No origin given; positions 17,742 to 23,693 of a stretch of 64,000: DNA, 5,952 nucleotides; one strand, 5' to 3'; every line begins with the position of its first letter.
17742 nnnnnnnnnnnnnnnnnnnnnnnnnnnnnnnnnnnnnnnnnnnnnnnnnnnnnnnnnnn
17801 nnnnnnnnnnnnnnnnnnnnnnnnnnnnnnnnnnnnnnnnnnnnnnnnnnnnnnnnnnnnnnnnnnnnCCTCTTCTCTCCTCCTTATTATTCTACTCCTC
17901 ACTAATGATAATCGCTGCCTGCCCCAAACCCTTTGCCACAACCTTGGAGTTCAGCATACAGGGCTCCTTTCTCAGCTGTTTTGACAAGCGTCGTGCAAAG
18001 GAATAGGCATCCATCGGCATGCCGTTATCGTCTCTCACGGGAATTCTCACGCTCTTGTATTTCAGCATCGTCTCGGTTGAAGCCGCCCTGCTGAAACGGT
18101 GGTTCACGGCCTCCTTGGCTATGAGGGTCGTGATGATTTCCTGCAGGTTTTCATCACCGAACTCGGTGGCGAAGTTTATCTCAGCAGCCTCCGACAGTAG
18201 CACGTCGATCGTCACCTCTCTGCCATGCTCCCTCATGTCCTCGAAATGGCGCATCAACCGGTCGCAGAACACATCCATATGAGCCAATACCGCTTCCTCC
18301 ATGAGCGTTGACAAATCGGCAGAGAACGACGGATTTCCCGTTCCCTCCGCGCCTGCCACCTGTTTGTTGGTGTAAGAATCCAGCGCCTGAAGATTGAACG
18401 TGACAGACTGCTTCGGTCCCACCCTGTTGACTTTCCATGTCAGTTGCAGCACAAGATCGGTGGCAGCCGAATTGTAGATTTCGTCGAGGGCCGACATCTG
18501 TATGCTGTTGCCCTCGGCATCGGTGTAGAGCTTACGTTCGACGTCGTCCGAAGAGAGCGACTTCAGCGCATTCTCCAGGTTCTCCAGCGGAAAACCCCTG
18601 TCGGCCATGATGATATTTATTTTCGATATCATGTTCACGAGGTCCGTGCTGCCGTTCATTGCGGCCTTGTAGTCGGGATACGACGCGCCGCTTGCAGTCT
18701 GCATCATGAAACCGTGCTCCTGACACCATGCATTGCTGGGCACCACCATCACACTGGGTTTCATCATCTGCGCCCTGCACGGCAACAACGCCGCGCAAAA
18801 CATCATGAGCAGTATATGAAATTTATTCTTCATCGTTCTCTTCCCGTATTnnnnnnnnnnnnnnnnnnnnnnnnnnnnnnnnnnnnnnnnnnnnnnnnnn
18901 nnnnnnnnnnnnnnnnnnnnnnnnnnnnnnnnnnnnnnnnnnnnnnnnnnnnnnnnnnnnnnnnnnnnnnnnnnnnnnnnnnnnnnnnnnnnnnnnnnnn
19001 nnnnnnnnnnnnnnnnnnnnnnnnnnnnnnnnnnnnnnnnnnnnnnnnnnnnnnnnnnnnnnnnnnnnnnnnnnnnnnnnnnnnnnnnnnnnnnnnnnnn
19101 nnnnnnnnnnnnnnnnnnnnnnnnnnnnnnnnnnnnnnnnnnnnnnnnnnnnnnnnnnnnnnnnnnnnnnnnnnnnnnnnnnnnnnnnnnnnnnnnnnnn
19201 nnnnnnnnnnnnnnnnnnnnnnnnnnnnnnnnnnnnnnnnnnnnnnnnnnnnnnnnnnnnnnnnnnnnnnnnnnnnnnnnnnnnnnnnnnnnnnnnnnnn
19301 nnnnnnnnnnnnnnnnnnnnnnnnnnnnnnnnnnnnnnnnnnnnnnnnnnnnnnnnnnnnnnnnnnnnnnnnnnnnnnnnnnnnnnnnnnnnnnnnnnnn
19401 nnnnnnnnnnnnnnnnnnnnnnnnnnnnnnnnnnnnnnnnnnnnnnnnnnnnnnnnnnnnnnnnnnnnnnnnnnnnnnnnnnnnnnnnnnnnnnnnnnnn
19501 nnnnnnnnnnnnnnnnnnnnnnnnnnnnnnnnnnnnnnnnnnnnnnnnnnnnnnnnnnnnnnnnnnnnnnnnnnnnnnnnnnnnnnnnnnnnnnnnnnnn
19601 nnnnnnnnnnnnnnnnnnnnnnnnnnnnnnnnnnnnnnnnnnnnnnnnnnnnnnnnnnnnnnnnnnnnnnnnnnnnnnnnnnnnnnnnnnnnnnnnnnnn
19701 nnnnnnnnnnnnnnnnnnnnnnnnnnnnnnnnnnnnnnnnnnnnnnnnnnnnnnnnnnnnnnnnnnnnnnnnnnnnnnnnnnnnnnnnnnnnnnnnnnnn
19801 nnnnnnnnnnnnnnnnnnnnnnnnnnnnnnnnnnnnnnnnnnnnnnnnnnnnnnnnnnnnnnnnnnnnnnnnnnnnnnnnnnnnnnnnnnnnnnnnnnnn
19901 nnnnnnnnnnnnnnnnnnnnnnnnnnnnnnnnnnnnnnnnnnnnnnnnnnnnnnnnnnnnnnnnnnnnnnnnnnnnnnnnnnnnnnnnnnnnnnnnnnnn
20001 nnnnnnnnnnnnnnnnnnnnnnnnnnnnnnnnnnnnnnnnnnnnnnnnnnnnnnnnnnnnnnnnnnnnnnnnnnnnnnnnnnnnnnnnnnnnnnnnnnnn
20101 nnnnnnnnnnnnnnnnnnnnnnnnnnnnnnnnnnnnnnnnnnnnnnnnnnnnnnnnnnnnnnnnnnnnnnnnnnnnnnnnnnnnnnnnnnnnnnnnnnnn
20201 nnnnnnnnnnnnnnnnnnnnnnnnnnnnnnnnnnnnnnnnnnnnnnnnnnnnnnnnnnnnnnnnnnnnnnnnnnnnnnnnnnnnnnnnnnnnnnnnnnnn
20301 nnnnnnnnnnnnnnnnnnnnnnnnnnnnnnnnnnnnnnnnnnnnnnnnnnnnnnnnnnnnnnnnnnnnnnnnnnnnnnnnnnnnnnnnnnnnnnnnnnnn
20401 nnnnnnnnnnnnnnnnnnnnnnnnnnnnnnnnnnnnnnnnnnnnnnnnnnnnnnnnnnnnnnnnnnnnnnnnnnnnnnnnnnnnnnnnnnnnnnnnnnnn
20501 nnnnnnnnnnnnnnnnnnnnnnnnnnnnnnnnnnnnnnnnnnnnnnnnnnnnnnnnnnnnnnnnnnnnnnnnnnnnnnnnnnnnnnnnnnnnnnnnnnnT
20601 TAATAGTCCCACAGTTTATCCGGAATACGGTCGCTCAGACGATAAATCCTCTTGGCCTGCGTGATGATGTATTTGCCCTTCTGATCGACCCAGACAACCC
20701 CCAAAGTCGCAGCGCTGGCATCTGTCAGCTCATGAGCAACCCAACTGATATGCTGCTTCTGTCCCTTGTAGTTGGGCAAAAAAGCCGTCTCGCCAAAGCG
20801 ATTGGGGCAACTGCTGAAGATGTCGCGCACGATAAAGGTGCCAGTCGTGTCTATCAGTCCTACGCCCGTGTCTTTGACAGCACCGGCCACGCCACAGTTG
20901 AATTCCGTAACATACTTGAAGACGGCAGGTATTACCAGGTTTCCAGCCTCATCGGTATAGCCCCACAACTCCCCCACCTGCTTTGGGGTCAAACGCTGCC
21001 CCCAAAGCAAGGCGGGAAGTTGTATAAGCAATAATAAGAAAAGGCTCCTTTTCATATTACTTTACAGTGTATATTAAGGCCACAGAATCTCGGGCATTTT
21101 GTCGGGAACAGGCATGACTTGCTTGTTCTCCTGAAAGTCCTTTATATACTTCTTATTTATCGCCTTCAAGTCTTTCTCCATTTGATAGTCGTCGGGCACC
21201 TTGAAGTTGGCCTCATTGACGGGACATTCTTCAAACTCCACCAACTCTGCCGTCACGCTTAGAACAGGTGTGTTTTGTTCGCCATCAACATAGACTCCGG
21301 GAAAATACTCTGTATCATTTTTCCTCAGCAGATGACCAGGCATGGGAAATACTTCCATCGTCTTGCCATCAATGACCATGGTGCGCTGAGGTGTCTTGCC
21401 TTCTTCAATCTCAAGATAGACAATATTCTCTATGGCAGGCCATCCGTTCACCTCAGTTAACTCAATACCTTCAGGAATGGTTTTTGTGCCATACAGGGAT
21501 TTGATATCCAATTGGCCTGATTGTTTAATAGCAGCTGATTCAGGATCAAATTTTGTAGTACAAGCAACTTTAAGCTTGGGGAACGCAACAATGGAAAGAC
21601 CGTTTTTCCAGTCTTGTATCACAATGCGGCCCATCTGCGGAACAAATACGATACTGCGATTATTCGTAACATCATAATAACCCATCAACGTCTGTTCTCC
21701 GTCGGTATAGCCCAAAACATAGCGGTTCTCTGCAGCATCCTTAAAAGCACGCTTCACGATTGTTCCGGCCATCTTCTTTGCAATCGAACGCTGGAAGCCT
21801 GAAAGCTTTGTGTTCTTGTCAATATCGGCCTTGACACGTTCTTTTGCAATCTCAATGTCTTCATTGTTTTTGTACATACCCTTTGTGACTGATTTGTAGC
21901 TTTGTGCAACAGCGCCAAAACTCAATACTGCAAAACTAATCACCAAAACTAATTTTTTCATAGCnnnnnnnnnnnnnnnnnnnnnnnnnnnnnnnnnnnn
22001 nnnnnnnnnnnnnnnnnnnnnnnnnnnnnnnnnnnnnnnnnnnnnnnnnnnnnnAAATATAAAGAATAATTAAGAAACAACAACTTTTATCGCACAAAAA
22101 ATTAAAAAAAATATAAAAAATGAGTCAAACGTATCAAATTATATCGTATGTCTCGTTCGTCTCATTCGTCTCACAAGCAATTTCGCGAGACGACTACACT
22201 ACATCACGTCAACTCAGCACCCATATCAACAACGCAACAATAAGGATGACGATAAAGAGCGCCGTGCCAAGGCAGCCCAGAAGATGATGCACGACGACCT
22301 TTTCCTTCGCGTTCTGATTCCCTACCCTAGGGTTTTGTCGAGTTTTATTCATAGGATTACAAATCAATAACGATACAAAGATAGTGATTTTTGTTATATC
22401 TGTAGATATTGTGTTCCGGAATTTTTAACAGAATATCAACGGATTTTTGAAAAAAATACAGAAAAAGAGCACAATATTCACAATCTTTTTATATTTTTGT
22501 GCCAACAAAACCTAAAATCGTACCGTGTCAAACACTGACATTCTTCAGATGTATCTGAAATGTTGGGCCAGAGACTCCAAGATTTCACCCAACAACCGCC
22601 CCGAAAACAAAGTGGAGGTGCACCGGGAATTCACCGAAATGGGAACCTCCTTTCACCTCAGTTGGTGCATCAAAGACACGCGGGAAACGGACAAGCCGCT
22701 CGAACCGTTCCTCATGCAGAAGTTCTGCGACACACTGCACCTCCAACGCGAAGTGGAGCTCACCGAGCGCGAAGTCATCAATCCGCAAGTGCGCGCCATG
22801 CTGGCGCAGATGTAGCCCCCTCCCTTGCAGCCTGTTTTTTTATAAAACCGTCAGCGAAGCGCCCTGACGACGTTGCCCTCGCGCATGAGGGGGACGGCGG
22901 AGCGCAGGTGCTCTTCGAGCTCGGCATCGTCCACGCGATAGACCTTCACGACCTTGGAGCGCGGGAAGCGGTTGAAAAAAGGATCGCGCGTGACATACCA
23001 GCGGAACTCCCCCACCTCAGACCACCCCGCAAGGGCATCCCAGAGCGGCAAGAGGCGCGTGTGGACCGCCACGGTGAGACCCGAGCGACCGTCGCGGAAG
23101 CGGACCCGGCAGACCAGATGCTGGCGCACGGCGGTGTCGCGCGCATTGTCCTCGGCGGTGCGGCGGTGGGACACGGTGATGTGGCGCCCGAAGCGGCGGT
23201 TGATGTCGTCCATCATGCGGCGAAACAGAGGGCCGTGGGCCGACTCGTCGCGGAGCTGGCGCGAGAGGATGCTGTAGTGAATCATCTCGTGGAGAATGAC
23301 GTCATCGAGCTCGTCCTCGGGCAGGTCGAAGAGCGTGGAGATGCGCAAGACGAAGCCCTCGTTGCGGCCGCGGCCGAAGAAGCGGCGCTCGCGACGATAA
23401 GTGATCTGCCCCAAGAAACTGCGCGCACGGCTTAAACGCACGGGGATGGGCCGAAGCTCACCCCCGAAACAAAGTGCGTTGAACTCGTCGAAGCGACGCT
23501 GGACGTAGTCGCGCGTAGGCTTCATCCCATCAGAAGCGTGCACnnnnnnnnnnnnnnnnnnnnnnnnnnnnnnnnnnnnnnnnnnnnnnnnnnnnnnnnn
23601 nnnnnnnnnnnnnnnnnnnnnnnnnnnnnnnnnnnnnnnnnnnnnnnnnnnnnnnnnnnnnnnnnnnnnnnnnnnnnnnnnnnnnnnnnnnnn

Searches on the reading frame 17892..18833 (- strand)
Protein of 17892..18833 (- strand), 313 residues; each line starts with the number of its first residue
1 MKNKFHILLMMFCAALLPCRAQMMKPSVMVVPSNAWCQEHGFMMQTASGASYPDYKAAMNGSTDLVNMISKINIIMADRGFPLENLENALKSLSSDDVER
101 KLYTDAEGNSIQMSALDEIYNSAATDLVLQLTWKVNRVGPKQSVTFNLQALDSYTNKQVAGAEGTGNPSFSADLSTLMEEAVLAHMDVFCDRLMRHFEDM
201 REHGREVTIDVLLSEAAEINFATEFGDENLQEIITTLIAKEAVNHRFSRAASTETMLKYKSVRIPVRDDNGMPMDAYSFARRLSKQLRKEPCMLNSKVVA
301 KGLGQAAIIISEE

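Call 7: search_protein_families(library=pfam, proteins=[window:17892-18833:-], max_evalue=0.01)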
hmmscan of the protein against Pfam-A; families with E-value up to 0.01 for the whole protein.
window:17892-18833:- (313 aa): 1 family
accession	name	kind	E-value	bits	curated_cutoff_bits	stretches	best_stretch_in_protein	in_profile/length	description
PF19672.4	DUF6175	-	2.3e-93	313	23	1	24-310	1-292/293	Family of unknown function (DUF6175)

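Call 81: find_related_loci(query=window:17892-18833:-, collection=genome_contigs, flank=8000)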
Query window:17892-18833:- (313 aa) in genome_contigs; peptide patterns used: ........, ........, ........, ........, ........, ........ (x = any residue, [..] = any of these).
48 stretches matched a pattern; 3 encode a relative of the query (tblastn E <= 1e-3); 3 distinct loci.
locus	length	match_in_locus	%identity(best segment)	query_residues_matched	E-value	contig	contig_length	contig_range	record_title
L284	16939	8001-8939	99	1-313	0e+0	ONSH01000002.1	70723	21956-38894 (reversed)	uncultured Prevotellaceae bacterium isolate RUG598 genome assembly, contig: scaffold_213, whole genome shotgun sequence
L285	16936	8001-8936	75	1-313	3e-167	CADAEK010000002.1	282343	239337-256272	MAG: uncultured Bacteroidales bacterium isolate RUG13218 genome assembly, contig: RUG13218_asm_2, whole genome shotgun s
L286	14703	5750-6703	44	1-313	5e-88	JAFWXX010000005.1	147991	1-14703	MAG: Bacteroidaceae bacterium isolate RGIG6171 Sheep_Rectum-1__c186, whole genome shotgun sequence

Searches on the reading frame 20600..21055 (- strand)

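Call 7: search_protein_families(library=pfam, proteins=[window:20600-21055:-], max_evalue=0.01)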
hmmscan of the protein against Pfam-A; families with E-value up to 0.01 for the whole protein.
window:20600-21055:- (151 aa): 1 family
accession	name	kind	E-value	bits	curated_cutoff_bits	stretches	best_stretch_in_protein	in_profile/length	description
PF14903.11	WG_beta_rep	-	7.9e-08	32.7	25.6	1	31-62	1-32/35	WG containing repeat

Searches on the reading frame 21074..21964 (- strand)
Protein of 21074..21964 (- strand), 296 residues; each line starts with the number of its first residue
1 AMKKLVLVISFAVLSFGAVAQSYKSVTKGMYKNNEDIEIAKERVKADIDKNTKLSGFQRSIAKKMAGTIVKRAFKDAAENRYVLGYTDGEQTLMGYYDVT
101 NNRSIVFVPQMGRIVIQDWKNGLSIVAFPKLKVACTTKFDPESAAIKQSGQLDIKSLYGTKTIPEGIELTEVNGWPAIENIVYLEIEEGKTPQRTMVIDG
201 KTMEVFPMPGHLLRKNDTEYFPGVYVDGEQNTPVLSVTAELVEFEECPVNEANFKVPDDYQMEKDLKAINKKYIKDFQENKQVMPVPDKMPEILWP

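Call 7: search_protein_families(library=pfam, proteins=[window:21074-21964:-], max_evalue=0.01)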
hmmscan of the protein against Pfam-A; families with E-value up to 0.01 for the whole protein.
window:21074-21964:- (296 aa): 0 families

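Call 15: find_related_loci(query=window:21074-21964:-, collection=genome_contigs, flank=3000)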
Query window:21074-21964:- (296 aa) in genome_contigs; peptide patterns used: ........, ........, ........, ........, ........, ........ (x = any residue, [..] = any of these).
28 stretches matched a pattern; 1 encode a relative of the query (tblastn E <= 1e-3); 1 distinct loci.
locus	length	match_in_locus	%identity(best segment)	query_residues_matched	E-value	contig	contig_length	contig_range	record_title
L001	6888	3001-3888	99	1-296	0e+0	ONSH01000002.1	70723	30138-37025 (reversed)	uncultured Prevotellaceae bacterium isolate RUG598 genome assembly, contig: scaffold_213, whole genome shotgun sequence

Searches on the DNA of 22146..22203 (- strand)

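Call 91: build_rna_model(alignment_id=A3, structure=none)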
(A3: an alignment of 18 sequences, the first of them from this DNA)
Model R1 built from alignment A3 (18 sequences, 58 columns); structure: none (sequence only).
model positions 58; base pairs 0; branch points 0; effective number of sequences 4.7; information 0.961 bits per position. No base pairs: searches with it score sequence only.

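Call 92: search_with_rna_model(model_id=R1, sources=[window, L262, L263, L264, L265, L266, L267, L268, L269, L270, L271, L272, L274, L276, L277, L278, L279, L280, L281, L282, L283, L284, L285, L286, L006, L008, L009, L010, L015], max_evalue=10)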
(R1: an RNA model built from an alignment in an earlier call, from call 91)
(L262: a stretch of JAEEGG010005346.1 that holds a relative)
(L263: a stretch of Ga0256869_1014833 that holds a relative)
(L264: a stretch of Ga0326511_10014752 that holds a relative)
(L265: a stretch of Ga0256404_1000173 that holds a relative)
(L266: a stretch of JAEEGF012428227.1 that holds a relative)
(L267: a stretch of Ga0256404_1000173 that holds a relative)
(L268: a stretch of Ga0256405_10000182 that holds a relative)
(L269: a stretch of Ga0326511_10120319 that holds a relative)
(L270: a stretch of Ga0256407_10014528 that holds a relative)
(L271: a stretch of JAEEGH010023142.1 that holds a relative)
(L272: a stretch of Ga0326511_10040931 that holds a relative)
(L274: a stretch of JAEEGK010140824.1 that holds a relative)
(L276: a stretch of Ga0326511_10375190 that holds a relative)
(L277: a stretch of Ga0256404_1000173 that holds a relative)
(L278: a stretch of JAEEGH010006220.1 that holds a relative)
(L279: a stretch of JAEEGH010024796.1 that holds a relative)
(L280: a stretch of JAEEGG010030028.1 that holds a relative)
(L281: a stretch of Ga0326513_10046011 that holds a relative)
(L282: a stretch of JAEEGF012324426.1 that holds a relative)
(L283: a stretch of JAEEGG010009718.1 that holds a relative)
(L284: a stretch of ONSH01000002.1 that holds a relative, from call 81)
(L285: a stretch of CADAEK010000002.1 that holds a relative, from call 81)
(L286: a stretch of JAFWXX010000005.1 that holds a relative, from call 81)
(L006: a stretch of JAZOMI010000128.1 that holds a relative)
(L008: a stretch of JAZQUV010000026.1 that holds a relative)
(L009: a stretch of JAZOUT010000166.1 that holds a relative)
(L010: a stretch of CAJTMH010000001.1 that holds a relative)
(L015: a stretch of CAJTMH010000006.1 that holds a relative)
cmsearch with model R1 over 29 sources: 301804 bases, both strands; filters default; matches with E-value up to 10: 60.
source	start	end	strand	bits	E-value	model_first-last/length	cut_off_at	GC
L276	820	875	+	71.4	1.2e-20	2-57/58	-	0.45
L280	566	621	+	70.8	1.8e-20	2-57/58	-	0.46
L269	423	478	-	70.4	2.4e-20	2-57/58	-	0.48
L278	6275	6330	+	70.1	3.1e-20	2-57/58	-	0.46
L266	6647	6702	+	69.8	3.8e-20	2-57/58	-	0.45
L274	1340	1395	-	69.8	3.8e-20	2-57/58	-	0.45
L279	11984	12039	-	69.8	3.8e-20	2-57/58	-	0.45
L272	749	804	+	69.1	6.4e-20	2-57/58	-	0.43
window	22147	22202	-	68.1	1.2e-19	2-57/58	-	0.46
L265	6226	6281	+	68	1.3e-19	2-57/58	-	0.43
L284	10365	10419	+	66.9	3e-19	3-57/58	-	0.47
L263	416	470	+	65.9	6.4e-19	3-57/58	-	0.45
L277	3154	3208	+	65.9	6.4e-19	3-57/58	-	0.45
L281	3227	3282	-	65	1.2e-18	2-57/58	-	0.43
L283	8927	8982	+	64.9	1.3e-18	2-57/58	-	0.48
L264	994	1049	+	64.7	1.4e-18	2-57/58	-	0.48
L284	4630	4685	+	63.4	3.8e-18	2-57/58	-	0.45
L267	7630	7683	-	62.8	5.9e-18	4-57/58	-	0.44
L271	11044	11097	+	61.5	1.5e-17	4-57/58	-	0.46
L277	11025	11080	+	60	4.2e-17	2-57/58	-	0.43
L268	9115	9168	+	59.3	7.2e-17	4-57/58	-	0.48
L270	4688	4741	-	59.3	7.2e-17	4-57/58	-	0.48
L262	842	892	+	53.7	3.9e-15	7-57/58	-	0.37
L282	1983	2033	-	53.7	3.9e-15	7-57/58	-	0.37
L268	4449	4491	-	41.8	2.1e-11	2-44/58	-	0.47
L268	2096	2125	+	32.5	1.6e-08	28-57/58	-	0.43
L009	7507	7534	-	25.5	2.6e-06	30-57/58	-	0.36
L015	7469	7494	-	25.5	2.6e-06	31-56/58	-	0.38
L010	2843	2869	+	25.2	3.2e-06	31-57/58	-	0.33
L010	2870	2896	+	24.6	4.8e-06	31-57/58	-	0.33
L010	4779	4805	-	22.4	2.5e-05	31-57/58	-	0.44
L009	7535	7580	-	22.3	2.6e-05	11-56/58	-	0.39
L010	4752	4778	-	22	3.1e-05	31-57/58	-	0.41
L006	5387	5433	-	21.4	4.7e-05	11-57/58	-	0.38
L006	5513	5558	+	21.4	5e-05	9-54/58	-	0.33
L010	4707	4733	-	21.2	5.7e-05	31-57/58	-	0.44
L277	1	26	+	21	6.5e-05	32-57/58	-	0.38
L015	7495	7544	-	20.5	9.6e-05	11-57/58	-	0.4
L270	8283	8311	-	18.7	0.00035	29-57/58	-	0.41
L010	4683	4706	-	17.6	0.00076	31-54/58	-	0.42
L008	6666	6704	+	17.5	0.00078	11-49/58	-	0.38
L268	9117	9152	-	16.6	0.0015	8-43/58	-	0.5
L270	4704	4739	+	16.6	0.0015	8-43/58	-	0.5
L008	6551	6586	-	15.7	0.0029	11-46/58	-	0.36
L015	7752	7778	+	15.4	0.0037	31-57/58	-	0.44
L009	7657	7710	+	13.8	0.011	8-52/58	-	0.3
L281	3243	3273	+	13.7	0.012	8-38/58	-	0.39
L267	7646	7681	+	13.1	0.019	8-43/58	-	0.47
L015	7533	7554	+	11.1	0.081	27-49/58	-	0.32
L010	2821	2841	+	10.6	0.12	38-57/58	-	0.29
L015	7703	7729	-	9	0.36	31-55/58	-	0.33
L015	7622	7641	-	8.9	0.39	33-54/58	-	0.5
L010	4804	4824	+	8.7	0.45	36-55/58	-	0.33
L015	7673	7699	-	8.2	0.67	31-56/58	-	0.41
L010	4736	4751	-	7.1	1.4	31-55/58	-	0.5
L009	7564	7581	+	6.5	2.2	26-39/58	-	0.39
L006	5422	5434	+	6.2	2.7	27-39/58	-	0.31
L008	6665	6677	-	6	3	27-39/58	-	0.31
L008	6575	6599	+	5.6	4.1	27-52/58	-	0.28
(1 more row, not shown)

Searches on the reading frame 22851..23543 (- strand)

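Call 35: search_protein_families(library=pfam, proteins=[window:22851-23543:-], max_evalue=0.001)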
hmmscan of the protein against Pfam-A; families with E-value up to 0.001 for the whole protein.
window:22851-23543:- (230 aa): 1 family
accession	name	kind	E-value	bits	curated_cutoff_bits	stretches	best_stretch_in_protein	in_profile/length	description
PF10263.15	SprT-like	-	2.4e-12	47.1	25.6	1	15-126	2-108/108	SprT-like family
